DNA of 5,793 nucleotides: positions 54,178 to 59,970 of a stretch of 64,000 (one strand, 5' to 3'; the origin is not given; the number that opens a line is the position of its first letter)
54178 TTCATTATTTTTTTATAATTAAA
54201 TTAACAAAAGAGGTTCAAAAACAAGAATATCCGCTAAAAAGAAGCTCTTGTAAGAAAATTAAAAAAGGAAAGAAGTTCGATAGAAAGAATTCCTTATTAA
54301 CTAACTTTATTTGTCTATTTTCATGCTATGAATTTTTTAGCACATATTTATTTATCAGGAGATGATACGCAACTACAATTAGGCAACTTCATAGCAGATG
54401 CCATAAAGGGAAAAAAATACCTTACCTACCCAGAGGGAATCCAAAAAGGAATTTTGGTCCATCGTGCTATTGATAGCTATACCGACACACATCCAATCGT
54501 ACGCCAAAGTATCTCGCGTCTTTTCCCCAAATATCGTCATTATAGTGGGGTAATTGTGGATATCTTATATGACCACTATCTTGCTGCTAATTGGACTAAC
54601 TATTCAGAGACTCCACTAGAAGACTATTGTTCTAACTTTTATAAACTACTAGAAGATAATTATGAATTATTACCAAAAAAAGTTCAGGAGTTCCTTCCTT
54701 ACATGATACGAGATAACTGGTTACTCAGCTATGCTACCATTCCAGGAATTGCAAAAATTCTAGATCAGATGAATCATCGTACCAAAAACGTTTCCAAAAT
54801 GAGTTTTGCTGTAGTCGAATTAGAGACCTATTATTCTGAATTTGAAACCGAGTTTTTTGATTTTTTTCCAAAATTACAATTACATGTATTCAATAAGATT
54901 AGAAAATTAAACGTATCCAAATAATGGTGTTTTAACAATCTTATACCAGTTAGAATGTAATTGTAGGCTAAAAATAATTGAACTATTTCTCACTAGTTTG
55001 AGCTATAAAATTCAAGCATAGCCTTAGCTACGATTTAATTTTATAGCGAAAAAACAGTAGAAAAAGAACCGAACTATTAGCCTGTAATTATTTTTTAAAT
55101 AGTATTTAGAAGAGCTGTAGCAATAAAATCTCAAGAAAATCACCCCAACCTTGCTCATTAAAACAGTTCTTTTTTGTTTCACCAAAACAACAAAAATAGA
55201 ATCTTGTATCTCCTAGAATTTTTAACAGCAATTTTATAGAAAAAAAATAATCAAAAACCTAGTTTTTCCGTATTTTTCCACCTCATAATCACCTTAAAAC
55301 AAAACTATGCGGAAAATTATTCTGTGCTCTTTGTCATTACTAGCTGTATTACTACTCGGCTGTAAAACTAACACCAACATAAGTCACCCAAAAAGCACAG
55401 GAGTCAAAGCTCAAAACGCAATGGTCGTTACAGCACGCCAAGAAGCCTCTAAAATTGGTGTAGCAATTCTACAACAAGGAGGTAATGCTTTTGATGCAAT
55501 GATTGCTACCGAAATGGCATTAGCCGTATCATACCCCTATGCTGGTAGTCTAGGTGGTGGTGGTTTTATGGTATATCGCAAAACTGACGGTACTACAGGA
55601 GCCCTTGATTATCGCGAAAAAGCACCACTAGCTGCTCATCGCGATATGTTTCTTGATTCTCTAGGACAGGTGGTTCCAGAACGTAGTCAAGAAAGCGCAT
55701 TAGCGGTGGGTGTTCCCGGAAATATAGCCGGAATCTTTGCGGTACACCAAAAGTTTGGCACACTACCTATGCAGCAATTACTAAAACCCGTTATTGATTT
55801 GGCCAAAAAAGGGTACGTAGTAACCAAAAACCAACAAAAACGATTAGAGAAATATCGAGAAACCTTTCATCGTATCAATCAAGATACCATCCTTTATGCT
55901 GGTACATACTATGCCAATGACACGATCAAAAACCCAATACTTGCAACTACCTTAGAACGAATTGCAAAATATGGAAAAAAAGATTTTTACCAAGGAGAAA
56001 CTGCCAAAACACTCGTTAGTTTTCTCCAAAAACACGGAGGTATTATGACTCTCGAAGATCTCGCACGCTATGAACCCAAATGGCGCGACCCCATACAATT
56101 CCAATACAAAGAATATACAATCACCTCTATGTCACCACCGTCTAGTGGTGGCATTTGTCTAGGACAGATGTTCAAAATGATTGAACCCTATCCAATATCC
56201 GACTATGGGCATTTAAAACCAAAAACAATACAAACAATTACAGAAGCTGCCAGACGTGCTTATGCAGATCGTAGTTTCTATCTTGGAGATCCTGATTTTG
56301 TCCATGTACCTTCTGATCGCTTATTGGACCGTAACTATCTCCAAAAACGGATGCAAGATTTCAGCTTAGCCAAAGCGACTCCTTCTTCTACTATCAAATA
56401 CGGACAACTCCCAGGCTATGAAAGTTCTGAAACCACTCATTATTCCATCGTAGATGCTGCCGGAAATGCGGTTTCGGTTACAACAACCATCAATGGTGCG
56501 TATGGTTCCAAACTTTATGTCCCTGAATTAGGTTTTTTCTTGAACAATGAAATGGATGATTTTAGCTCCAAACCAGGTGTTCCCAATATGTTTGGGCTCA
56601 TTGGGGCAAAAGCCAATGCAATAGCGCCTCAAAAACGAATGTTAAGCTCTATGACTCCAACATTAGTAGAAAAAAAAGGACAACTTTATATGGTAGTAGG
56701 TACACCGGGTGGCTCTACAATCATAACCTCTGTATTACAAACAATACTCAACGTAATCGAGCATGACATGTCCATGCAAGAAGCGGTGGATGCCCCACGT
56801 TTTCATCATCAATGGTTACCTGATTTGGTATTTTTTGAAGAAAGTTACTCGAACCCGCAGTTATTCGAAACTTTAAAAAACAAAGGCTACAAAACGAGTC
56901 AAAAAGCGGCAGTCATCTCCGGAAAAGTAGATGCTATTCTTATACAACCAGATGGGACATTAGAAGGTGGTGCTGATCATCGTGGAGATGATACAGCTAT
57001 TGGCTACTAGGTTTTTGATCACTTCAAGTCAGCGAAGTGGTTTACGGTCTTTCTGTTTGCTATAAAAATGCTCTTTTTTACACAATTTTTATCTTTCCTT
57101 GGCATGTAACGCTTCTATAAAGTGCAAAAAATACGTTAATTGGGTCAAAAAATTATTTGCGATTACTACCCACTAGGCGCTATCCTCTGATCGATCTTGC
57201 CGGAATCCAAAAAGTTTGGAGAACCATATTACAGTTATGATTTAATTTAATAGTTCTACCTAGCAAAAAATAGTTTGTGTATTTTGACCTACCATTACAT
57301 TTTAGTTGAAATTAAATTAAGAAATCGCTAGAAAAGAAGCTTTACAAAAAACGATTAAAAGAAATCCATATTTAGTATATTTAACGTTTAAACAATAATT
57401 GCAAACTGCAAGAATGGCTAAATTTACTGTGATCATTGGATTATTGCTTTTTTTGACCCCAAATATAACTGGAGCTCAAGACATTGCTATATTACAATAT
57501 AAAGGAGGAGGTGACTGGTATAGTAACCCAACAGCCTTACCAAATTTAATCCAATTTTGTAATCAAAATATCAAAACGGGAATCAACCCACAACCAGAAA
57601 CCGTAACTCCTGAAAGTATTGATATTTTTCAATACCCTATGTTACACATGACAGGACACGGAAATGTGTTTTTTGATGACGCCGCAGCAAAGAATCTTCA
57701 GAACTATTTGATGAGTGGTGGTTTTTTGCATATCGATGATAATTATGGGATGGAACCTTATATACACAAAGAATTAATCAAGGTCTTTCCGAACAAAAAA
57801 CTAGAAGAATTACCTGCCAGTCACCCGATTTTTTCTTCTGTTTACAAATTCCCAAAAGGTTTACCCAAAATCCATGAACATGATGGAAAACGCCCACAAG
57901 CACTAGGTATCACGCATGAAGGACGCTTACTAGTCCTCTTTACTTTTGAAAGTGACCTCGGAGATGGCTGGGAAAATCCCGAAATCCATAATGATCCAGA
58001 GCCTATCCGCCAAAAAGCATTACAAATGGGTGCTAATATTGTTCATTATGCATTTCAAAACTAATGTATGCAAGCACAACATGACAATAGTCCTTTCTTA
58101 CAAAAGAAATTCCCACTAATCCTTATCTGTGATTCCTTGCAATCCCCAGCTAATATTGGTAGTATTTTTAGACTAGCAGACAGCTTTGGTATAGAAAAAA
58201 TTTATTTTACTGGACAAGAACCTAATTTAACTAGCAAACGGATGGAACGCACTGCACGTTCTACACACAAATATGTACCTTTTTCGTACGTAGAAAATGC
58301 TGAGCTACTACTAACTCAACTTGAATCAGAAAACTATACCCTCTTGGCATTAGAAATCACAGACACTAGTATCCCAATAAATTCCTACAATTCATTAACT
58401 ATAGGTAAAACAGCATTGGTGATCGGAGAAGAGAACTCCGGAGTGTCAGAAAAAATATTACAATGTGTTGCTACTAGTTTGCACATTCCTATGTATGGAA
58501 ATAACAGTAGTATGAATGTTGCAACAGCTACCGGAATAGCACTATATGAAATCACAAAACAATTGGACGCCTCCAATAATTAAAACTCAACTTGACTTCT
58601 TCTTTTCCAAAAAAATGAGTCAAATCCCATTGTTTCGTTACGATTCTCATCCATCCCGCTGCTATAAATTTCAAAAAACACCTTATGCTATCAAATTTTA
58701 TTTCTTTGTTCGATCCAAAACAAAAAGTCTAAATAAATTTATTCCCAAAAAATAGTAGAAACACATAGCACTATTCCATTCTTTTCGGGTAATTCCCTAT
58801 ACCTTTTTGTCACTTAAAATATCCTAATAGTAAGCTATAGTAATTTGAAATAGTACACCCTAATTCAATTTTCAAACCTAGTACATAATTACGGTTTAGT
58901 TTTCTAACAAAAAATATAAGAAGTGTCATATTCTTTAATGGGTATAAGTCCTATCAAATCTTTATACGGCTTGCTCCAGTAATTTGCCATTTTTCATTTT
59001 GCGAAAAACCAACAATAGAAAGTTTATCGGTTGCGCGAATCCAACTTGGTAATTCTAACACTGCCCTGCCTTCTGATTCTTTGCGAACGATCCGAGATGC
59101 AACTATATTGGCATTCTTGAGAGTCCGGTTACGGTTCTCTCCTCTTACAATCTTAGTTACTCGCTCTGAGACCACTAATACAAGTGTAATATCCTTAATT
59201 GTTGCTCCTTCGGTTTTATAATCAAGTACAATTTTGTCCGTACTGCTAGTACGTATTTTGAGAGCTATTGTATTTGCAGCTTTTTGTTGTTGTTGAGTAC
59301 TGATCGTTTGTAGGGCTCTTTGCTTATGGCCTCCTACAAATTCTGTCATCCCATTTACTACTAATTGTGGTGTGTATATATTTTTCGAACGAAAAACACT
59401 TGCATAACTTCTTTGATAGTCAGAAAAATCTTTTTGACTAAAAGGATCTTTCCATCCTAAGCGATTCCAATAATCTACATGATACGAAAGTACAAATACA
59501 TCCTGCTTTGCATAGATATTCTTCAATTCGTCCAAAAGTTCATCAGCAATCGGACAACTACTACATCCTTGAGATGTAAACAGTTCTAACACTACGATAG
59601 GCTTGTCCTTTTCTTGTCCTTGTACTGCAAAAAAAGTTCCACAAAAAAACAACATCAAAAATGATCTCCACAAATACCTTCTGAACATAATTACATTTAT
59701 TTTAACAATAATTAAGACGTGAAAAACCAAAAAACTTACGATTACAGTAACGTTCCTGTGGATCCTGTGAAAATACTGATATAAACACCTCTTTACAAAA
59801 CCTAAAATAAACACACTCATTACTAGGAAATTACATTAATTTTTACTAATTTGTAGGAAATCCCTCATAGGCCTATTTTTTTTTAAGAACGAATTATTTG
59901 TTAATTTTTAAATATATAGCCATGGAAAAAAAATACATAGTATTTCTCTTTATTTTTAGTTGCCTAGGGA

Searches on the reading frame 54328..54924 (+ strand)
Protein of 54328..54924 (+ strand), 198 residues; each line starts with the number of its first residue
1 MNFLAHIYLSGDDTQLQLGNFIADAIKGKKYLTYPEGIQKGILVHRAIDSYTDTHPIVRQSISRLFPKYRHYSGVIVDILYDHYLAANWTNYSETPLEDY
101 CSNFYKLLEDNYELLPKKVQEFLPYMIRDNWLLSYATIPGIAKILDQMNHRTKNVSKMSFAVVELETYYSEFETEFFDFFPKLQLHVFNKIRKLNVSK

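Call 57: search_protein_families(library=pfam, proteins=[window:54328-54924:+], max_evalue=0.00001)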
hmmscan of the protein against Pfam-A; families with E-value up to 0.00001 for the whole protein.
window:54328-54924:+ (198 aa): 1 family
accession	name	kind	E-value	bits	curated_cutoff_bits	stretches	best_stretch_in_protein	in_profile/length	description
PF04336.18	ACP_PD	-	2.3e-75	253.1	27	1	1-183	1-183/183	Acyl carrier protein phosphodiesterase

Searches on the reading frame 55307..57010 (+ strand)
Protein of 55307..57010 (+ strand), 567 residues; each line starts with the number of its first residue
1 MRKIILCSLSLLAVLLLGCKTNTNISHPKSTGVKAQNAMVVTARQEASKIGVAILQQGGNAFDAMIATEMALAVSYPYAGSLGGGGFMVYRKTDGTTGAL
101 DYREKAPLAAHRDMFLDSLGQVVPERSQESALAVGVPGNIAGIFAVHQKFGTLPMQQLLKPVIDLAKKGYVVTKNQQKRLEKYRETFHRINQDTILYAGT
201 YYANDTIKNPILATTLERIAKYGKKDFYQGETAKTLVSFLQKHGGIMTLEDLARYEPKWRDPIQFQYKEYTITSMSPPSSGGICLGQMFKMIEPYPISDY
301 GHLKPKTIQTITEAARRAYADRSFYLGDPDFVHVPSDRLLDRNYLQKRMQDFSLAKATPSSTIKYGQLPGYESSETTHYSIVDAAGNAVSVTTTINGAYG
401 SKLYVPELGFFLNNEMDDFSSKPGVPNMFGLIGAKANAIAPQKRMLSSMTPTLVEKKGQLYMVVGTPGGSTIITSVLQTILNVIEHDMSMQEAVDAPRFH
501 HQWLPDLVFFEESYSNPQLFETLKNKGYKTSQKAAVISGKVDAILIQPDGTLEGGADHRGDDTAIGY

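Call 57: search_protein_families(library=pfam, proteins=[window:55307-57010:+], max_evalue=0.00001)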
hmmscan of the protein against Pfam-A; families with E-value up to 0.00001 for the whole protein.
window:55307-57010:+ (567 aa): 1 family
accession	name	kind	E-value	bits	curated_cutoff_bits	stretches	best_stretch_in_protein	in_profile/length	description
PF01019.26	G_glu_transpept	-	1.4e-163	545.9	27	1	53-561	2-511/512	Gamma-glutamyltranspeptidase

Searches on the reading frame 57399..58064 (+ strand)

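Call 57: search_protein_families(library=pfam, proteins=[window:57399-58064:+], max_evalue=0.00001)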
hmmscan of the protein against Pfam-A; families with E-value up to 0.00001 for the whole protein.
window:57399-58064:+ (221 aa): 1 family
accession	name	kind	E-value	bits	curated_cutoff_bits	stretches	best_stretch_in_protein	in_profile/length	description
PF13709.12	DUF4159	-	2.1e-71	240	25.9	1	29-219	2-202/202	Domain of unknown function (DUF4159)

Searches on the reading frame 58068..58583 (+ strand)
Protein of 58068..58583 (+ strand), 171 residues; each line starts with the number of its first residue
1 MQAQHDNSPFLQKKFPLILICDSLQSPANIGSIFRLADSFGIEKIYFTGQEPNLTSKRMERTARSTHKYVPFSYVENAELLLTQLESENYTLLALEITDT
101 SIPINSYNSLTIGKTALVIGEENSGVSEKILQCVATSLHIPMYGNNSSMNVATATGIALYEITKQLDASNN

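Call 57: search_protein_families(library=pfam, proteins=[window:58068-58583:+], max_evalue=0.00001)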
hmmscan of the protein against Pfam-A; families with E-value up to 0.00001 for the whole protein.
window:58068-58583:+ (171 aa): 1 family
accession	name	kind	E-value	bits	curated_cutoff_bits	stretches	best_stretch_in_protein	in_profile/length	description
PF00588.24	SpoU_methylase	-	1.1e-32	113.5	29.7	1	17-160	2-142/142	SpoU rRNA Methylase family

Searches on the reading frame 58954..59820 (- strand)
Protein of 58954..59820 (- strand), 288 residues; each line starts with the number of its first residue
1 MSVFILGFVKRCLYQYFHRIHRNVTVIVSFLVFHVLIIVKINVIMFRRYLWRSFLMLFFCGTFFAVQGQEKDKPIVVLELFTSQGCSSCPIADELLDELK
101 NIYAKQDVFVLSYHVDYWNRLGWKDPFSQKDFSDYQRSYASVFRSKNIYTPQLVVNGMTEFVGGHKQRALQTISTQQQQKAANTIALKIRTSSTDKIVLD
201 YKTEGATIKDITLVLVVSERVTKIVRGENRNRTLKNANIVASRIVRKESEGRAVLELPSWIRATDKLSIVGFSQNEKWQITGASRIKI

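Call 57: search_protein_families(library=pfam, proteins=[window:58954-59820:-], max_evalue=0.00001)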
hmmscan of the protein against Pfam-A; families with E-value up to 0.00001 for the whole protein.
window:58954-59820:- (288 aa): 1 family
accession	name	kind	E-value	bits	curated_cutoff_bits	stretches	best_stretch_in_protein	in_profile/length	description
PF06764.17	DUF1223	-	1.8e-53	182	30.7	1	77-262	1-189/202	Protein of unknown function (DUF1223)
